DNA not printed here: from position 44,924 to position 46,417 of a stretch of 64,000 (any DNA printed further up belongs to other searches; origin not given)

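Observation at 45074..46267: Large HAD-family hydrolase inside the his operon, a candidate non-orthologous histidinol-phosphate phosphatase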

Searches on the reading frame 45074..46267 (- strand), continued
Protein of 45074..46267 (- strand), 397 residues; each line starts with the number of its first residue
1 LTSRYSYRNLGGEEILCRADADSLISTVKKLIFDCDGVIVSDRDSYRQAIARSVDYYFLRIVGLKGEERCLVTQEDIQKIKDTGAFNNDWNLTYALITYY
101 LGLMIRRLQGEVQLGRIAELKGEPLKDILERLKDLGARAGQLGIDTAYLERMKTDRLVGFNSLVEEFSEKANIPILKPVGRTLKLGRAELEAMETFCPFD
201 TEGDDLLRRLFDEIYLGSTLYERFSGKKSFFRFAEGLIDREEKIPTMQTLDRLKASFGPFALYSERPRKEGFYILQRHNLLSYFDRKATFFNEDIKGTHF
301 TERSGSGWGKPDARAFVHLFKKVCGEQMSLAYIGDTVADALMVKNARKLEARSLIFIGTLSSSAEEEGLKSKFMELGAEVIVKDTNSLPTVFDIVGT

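Call 51: search_protein_families(library=ncbifam, proteins=[P0061, P0255, P0233, P0226, P0219, P0039, P0037, P0044, P0253, P0256], max_evalue=0.00001)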
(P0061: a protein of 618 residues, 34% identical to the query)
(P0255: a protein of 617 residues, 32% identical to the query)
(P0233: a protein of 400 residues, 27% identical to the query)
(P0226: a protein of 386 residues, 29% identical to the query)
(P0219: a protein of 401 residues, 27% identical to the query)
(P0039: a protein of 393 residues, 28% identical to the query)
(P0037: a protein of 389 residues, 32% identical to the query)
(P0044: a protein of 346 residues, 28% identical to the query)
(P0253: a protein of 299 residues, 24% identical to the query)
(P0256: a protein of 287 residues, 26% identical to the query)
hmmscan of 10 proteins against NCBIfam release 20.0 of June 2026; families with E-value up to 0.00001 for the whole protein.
P0061 (618 aa): 76 families (the best 25 are shown)
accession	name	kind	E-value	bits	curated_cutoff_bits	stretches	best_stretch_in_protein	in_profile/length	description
TIGR01141.1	hisC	equivalog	1.4e-101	339.8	276.55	1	15-353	1-348/349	histidinol-phosphate transaminase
NF002877.0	PRK03317.1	equivalog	3.9e-69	233.2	409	1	14-355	15-367/374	histidinol-phosphate transaminase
NF002878.0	PRK03321.1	subfamily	1.1e-57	195.3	374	1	13-354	4-348/352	histidinol-phosphate transaminase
TIGR01140.1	L_thr_O3P_dcar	equivalog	8.8e-57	192.7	290.55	1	42-352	28-331/331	threonine-phosphate decarboxylase CobD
NF003496.0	PRK05166.1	equivalog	1.2e-54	185.5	540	1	33-354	38-369/373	histidinol-phosphate transaminase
NF002726.0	PRK02610.1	equivalog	1.6e-54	185.3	391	1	11-355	2-369/374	histidinol-phosphate transaminase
NF006580.0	PRK09105.1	subfamily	3.1e-45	154.6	444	1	27-355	42-371/375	pyridoxal phosphate-dependent aminotransferase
NF006014.0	PRK08153.1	equivalog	4.5e-44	150.8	510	1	33-355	35-364/370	pyridoxal phosphate-dependent aminotransferase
TIGR01548.1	HAD-SF-IA-hyp1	hypoth_equivalog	9.6e-41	139.5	140.2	1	360-545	2-197/197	TIGR01548 family HAD-type hydrolase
NF041364.1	GntC_guanitoxin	equivalog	2.2e-38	132.1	415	1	36-353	3-352/356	guanitoxin biosynthesis PLP-dependent (S)-gamma-hydroxy-L-arginine cyclodehydratase GntC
NF051461.1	pyoverd_PtaA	equivalog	7.4e-37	126.9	500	1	30-352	33-357/359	pyoverdine biosynthesis transaminase PtaA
NF006225.0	PRK08354.1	equivalog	1.9e-36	126.1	288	1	70-354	48-315/318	putative aminotransferase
NF005915.1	PRK07908.1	equivalog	4.6e-36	124.8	360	1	31-352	16-332/332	Rv2231c family histidinol phosphate aminotransferase CobC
NF053748.1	bifunc_CobBC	exception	4.8e-32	111.2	950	1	34-351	483-796/797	bifunctional hydrogenobyrinic acid a,c-diamide synthase/histidinol phosphate aminotransferase CobBC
NF005021.0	PRK06425.1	equivalog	9.5e-30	103.8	353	1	56-355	28-331/335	histidinol-phosphate aminotransferase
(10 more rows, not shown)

P0255 (617 aa): 71 families (the best 25 are shown)
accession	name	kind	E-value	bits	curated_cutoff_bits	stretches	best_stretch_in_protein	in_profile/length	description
TIGR01141.1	hisC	equivalog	9.5e-95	317.4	276.55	1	10-355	1-348/349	histidinol-phosphate transaminase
NF002878.0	PRK03321.1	subfamily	1.4e-62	211.5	374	1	8-357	4-349/352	histidinol-phosphate transaminase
NF003496.0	PRK05166.1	equivalog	8.4e-62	209.1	540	1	5-356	6-369/373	histidinol-phosphate transaminase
NF002726.0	PRK02610.1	equivalog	1.1e-59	202.3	391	1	7-355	3-367/374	histidinol-phosphate transaminase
TIGR01140.1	L_thr_O3P_dcar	equivalog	7.2e-51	173.3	290.55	1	38-350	22-327/331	threonine-phosphate decarboxylase CobD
NF002877.0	PRK03317.1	equivalog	1.2e-49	169.1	409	1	35-356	33-366/374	histidinol-phosphate transaminase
NF006014.0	PRK08153.1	equivalog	5.2e-42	144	510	1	37-345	37-352/370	pyridoxal phosphate-dependent aminotransferase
NF006580.0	PRK09105.1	subfamily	5.3e-39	134.1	444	1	31-355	44-369/375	pyridoxal phosphate-dependent aminotransferase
TIGR01548.1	HAD-SF-IA-hyp1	hypoth_equivalog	2.5e-36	125.1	140.2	1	365-583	2-197/197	TIGR01548 family HAD-type hydrolase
NF051461.1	pyoverd_PtaA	equivalog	1e-35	123.1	500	1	34-354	35-357/359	pyoverdine biosynthesis transaminase PtaA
NF041091.1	asp_aminotase_Arch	equivalog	1.4e-27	96.6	550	1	36-309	30-322/376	aspartate aminotransferase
NF041364.1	GntC_guanitoxin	equivalog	3.2e-27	95.4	415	1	71-308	41-301/356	guanitoxin biosynthesis PLP-dependent (S)-gamma-hydroxy-L-arginine cyclodehydratase GntC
NF005816.0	PRK07682.1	equivalog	3.9e-27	94.9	620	1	82-278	88-293/390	aminotransferase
NF005744.0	PRK07568.1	subfamily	5.9e-26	91.2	389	1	82-301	86-320/398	pyridoxal phosphate-dependent aminotransferase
NF005305.0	PRK06836.1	equivalog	8.1e-26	91.2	376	1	81-244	95-271/396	pyridoxal phosphate-dependent aminotransferase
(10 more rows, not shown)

P0233 (400 aa): 2 families
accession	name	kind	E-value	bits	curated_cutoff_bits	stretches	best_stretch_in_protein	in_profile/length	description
TIGR01548.1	HAD-SF-IA-hyp1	hypoth_equivalog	1e-19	70.9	140.2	1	30-100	1-63/197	TIGR01548 family HAD-type hydrolase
TIGR01549.1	HAD-SF-IA-v1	subfamily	2.3e-07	31.3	23.3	0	305-342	112-149/149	HAD-IA family hydrolase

P0226 (386 aa): 1 family
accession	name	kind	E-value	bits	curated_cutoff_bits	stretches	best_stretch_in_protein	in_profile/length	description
TIGR01548.1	HAD-SF-IA-hyp1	hypoth_equivalog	1.4e-14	54.1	140.2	1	29-337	2-195/197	TIGR01548 family HAD-type hydrolase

P0219 (401 aa): 1 family
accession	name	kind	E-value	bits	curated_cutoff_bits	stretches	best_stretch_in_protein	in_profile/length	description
TIGR01548.1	HAD-SF-IA-hyp1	hypoth_equivalog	3.7e-14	52.7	140.2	1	30-101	1-64/197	TIGR01548 family HAD-type hydrolase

P0039 (393 aa): 1 family
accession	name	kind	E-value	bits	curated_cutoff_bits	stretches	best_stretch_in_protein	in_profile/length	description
TIGR01548.1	HAD-SF-IA-hyp1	hypoth_equivalog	3.6e-23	82.1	140.2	1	28-343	2-197/197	TIGR01548 family HAD-type hydrolase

P0037 (389 aa): 2 families
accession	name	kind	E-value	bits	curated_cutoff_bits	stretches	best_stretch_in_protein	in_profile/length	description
TIGR01548.1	HAD-SF-IA-hyp1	hypoth_equivalog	5.2e-27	94.7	140.2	1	31-338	3-197/197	TIGR01548 family HAD-type hydrolase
TIGR02009.1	PGMB-YQAB-SF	subfamily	1.3e-06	28.7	153.35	0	250-349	105-186/186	beta-phosphoglucomutase family hydrolase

P0044 (346 aa): 20 families
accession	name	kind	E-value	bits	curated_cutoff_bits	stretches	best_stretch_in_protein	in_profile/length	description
TIGR01548.1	HAD-SF-IA-hyp1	hypoth_equivalog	3.3e-38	131.2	140.2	1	10-299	1-197/197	TIGR01548 family HAD-type hydrolase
TIGR02009.1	PGMB-YQAB-SF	subfamily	7.3e-15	55.6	153.35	1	209-300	93-180/186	beta-phosphoglucomutase family hydrolase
TIGR01449.2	PGP_bact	equivalog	4.5e-13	49.2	180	1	217-310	99-188/213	phosphoglycolate phosphatase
TIGR02253.1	CTE7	subfamily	6.5e-12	45.7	169.75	1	210-300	97-188/221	TIGR02253 family HAD-type hydrolase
NF008087.0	PRK10826.1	equivalog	8e-12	45.2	191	0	217-300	106-185/222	hexitol phosphatase HxpB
TIGR01454.1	AHBA_synth_RP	hypoth_equivalog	1.1e-11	44.8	246.65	1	190-302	60-170/205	AHBA synthesis associated protein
NF008000.0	PRK10725.1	equivalog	3.5e-11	43.6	215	1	216-300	99-179/188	fructose-1-phosphate/6-phosphogluconate phosphatase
NF009695.0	PRK13222.1-2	equivalog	7.6e-11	41.9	225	1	217-303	108-190/226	phosphoglycolate phosphatase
NF009804.0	PRK13288.1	equivalog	7.9e-11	41.8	218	1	214-301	92-176/215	pyrophosphatase PpaX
NF009696.0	PRK13222.1-3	equivalog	5.9e-10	39.2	359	1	218-343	102-216/223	N-acetylmuramic acid 6-phosphate phosphatase MupP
NF009697.0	PRK13222.1-4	equivalog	1.3e-09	37.7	327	1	213-300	103-187/232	phosphoglycolate phosphatase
NF009694.0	PRK13222.1-1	equivalog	1.4e-09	37.6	415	1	217-301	125-205/252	phosphoglycolate phosphatase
TIGR01990.1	bPGM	equivalog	8.2e-09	35.7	189.4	0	212-302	97-182/187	beta-phosphoglucomutase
NF046057.1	bifunc_MtlD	equivalog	9.3e-09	34.2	800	1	218-304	107-189/683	bifunctional mannitol-1-phosphate dehydrogenase/phosphatase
TIGR01993.1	Pyr-5-nucltdase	equivalog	1.2e-08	34.9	142.9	0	224-298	102-175/183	pyrimidine 5'-nucleotidase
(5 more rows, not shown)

P0253 (299 aa): 7 families
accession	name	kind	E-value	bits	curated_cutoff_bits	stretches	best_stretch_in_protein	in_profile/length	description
TIGR01548.1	HAD-SF-IA-hyp1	hypoth_equivalog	6.4e-65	218.4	140.2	1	4-240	1-197/197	TIGR01548 family HAD-type hydrolase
TIGR01549.1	HAD-SF-IA-v1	subfamily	7e-12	46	23.3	1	166-240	76-148/149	HAD-IA family hydrolase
TIGR03351.1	PhnX-like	hypoth_equivalog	1.5e-08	34.8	218.9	1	169-285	106-218/220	phosphonatase-like hydrolase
TIGR01449.2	PGP_bact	equivalog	2.5e-08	33.7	180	1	167-284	102-211/213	phosphoglycolate phosphatase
NF009804.0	PRK13288.1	equivalog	5.4e-07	29.3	218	0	160-241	92-175/215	pyrophosphatase PpaX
NF009695.0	PRK13222.1-2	equivalog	1.1e-06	28.3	225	0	165-241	109-187/226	phosphoglycolate phosphatase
NF009696.0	PRK13222.1-3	equivalog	4.2e-06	26.6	359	0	161-240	98-179/223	N-acetylmuramic acid 6-phosphate phosphatase MupP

P0256 (287 aa): 14 families
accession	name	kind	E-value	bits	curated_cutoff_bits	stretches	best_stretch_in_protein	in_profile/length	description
TIGR01548.1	HAD-SF-IA-hyp1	hypoth_equivalog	1.3e-69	233.7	140.2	1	4-239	1-197/197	TIGR01548 family HAD-type hydrolase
TIGR01549.1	HAD-SF-IA-v1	subfamily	4.8e-12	46.5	23.3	1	156-239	67-148/149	HAD-IA family hydrolase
TIGR01449.2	PGP_bact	equivalog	5.3e-12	45.7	180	1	143-286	83-213/213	phosphoglycolate phosphatase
TIGR03351.1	PhnX-like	hypoth_equivalog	9.7e-09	35.5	218.9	1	172-286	110-219/220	phosphonatase-like hydrolase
NF009695.0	PRK13222.1-2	equivalog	1.5e-08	34.4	225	1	165-240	110-187/226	phosphoglycolate phosphatase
NF009697.0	PRK13222.1-4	equivalog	4.1e-08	32.8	327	0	164-239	109-186/232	phosphoglycolate phosphatase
NF009694.0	PRK13222.1-1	equivalog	6.6e-08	32.2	415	1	158-240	118-204/252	phosphoglycolate phosphatase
TIGR01422.2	phosphonatase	equivalog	2.5e-07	30.2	220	0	194-240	144-193/251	phosphonoacetaldehyde hydrolase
NF009804.0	PRK13288.1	equivalog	4.2e-07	29.6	218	0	164-240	97-175/215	pyrophosphatase PpaX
NF009696.0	PRK13222.1-3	equivalog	1.4e-06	28.1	359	0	165-240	105-180/223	N-acetylmuramic acid 6-phosphate phosphatase MupP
TIGR02009.1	PGMB-YQAB-SF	subfamily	1.6e-06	28.5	153.35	0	162-233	100-173/186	beta-phosphoglucomutase family hydrolase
TIGR01454.1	AHBA_synth_RP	hypoth_equivalog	3.7e-06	26.7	246.65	0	168-241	94-169/205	AHBA synthesis associated protein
TIGR01656.1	Histidinol-ppas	subfamily_domain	6.1e-06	26.2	84.15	0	205-241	102-140/149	histidinol-phosphate phosphatase domain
NF009700.0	PRK13226.1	equivalog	6.2e-06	26.1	342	0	168-240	114-188/229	phosphoglycolate phosphatase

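Call 63: search_protein_representatives(alignment_id=A3)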
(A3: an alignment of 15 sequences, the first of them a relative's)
Query: 15 sequences, 391 profile positions. Proteins with E-value up to 0.001 (for the whole library): 2227; up to 1e-10: 1102; up to 1e-30: 353. The best 150 are listed.
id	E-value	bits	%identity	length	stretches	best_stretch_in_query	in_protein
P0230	5.4e-138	476.6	-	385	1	3-389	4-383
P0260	3.8e-134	464.0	-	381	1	1-389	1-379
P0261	1.3e-127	442.5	-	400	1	2-389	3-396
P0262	1.1e-120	419.6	-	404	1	3-389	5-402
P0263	3.7e-120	417.9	-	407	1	1-388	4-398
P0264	6.4e-117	407.2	-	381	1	3-387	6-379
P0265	2.4e-116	405.3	-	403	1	1-388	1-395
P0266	4.4e-115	401.2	-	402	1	3-388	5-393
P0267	3.2e-113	395.1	-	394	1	1-389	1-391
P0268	6.5e-113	394.0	-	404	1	3-389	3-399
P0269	8.0e-113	393.7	-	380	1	3-387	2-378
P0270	2.6e-112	392.0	-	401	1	1-390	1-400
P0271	1.1e-111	390.0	-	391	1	3-381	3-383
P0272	1.3e-111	389.8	-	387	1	3-385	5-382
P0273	1.7e-111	389.3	-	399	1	3-389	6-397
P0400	6.8e-62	226.1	-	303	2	152-383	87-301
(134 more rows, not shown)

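Call 67: find_encoding_contigs(protein=P0400, flank=5000, max_places=2)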
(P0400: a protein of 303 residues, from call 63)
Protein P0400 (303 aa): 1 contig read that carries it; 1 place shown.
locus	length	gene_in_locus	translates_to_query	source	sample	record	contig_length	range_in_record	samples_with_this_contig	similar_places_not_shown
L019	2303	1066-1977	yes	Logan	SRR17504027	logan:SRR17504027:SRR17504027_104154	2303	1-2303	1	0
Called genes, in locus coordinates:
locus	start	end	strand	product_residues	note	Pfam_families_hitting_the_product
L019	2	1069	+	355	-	?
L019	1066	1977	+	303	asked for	PF00702:Hydrolase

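Call 70: find_encoding_contigs(protein=P0061, flank=5000, max_places=2)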
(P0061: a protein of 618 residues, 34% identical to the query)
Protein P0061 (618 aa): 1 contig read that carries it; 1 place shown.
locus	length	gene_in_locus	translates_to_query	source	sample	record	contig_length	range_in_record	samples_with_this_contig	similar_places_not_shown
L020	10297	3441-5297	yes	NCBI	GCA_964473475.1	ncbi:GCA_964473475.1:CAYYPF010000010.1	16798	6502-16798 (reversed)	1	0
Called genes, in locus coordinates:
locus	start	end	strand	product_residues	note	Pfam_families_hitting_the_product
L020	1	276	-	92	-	?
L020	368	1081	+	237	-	PF08843:AbiEii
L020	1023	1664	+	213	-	-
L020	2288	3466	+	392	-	PF00815:Histidinol_dh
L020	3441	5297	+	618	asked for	PF00155:Aminotran_1_2, PF00702:Hydrolase, PF13419:HAD_2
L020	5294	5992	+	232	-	PF00475:IGPD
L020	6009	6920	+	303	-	PF01634:HisG, PF08029:HisG_C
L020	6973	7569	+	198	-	PF00117:GATase, PF07685:GATase_3 (weak), PF01174:SNO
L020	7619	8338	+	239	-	PF00977:His_biosynth, PF00218:IGPS (faint)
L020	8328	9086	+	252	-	PF00977:His_biosynth, PF02581:TMP-TENI (faint), PF01207:Dus (faint), PF03060:NMO (faint), PF01180:DHO_dh (faint)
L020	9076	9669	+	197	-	PF01502:PRA-CH, PF01503:PRA-PH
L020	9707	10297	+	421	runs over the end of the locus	PF13393:tRNA-synt_His, PF03129:HGTP_anticodon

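Call 71: find_encoding_contigs(protein=P0253, flank=5000, max_places=2)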
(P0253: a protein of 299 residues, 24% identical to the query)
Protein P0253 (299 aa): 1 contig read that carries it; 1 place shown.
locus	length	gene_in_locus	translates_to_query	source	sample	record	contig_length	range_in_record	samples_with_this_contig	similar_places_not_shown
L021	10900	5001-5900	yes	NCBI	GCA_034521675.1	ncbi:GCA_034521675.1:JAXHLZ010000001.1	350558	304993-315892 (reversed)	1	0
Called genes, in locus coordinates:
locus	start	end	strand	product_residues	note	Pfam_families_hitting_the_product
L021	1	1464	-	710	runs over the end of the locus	PF00482:T2SSF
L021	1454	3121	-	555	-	PF23990:PilB3_N, PF00437:T2SSE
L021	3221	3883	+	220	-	PF23442:DUF7125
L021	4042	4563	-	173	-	PF07998:Peptidase_M54, PF00413:Peptidase_M10 (weak)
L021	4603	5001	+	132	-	PF03686:UPF0146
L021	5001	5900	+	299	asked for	PF00702:Hydrolase, PF13419:HAD_2 (weak), PF13242:Hydrolase_like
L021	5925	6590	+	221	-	PF03807:F420_oxidored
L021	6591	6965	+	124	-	-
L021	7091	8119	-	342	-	PF17835:NOG1_N, PF00350:Dynamin_N (faint), PF01926:MMR_HSR1, PF02421:FeoB_N, PF06858:NOG1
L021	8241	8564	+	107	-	-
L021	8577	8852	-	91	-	PF01503:PRA-PH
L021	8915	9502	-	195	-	PF01174:SNO, PF07685:GATase_3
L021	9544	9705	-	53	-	PF03911:Sec61_beta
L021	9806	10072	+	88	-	PF00085:Thioredoxin, PF13098:Thioredoxin_2 (weak), PF14595:Thioredoxin_9 (weak)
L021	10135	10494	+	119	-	PF00581:Rhodanese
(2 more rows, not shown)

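Call 72: search_solved_structures(query=A2, max_evalue=0.001, show_alignments=2)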
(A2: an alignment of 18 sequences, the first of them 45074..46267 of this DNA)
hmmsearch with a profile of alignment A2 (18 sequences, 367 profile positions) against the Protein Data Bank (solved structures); distinct sequences matched with E-value up to 0.001: 43.
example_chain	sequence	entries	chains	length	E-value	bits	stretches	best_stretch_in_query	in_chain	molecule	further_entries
1qyi_A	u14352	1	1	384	1.5e-28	103.2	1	12-366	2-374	hypothetical protein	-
6iah_A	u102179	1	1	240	8.2e-26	94.2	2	14-90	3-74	Hydrolase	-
3kbb_A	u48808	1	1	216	2.6e-14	56.4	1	222-355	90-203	Phosphorylated carbohydrates phosphatase TM_1254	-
3d6j_A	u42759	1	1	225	6.8e-13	51.7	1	223-343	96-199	Putative haloacid dehalogenase-like hydrolase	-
2hdo_A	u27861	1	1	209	1.8e-12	50.3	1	223-346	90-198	Phosphoglycolate phosphatase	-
4rn3_A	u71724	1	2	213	1e-10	44.5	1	222-330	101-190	HAD superfamily hydrolase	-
2fdr_A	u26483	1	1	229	2e-10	43.5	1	237-365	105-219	conserved hypothetical protein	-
2nyv_A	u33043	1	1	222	3.9e-10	42.6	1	179-334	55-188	Phosphoglycolate phosphatase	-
2yy6_A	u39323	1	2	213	5.5e-10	42.1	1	179-335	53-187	phosphoglycolate phosphatase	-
2hi0_A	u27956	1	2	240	1.3e-09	40.9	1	224-365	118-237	Putative phosphoglycolate phosphatase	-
2hsz_A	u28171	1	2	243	9.1e-09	38.1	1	222-331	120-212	novel predicted phosphatase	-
3e58_A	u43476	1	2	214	1.7e-08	37.3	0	223-321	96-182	putative Beta-phosphoglucomutase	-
6z1k_A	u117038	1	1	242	3.4e-08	36.2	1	223-365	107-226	BH32.6 protein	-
4ex6_A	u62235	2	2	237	7.5e-08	35.1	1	225-357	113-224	AlnB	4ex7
3s6j_A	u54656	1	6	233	1.2e-07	34.5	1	224-331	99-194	Hydrolase, haloacid dehalogenase-like family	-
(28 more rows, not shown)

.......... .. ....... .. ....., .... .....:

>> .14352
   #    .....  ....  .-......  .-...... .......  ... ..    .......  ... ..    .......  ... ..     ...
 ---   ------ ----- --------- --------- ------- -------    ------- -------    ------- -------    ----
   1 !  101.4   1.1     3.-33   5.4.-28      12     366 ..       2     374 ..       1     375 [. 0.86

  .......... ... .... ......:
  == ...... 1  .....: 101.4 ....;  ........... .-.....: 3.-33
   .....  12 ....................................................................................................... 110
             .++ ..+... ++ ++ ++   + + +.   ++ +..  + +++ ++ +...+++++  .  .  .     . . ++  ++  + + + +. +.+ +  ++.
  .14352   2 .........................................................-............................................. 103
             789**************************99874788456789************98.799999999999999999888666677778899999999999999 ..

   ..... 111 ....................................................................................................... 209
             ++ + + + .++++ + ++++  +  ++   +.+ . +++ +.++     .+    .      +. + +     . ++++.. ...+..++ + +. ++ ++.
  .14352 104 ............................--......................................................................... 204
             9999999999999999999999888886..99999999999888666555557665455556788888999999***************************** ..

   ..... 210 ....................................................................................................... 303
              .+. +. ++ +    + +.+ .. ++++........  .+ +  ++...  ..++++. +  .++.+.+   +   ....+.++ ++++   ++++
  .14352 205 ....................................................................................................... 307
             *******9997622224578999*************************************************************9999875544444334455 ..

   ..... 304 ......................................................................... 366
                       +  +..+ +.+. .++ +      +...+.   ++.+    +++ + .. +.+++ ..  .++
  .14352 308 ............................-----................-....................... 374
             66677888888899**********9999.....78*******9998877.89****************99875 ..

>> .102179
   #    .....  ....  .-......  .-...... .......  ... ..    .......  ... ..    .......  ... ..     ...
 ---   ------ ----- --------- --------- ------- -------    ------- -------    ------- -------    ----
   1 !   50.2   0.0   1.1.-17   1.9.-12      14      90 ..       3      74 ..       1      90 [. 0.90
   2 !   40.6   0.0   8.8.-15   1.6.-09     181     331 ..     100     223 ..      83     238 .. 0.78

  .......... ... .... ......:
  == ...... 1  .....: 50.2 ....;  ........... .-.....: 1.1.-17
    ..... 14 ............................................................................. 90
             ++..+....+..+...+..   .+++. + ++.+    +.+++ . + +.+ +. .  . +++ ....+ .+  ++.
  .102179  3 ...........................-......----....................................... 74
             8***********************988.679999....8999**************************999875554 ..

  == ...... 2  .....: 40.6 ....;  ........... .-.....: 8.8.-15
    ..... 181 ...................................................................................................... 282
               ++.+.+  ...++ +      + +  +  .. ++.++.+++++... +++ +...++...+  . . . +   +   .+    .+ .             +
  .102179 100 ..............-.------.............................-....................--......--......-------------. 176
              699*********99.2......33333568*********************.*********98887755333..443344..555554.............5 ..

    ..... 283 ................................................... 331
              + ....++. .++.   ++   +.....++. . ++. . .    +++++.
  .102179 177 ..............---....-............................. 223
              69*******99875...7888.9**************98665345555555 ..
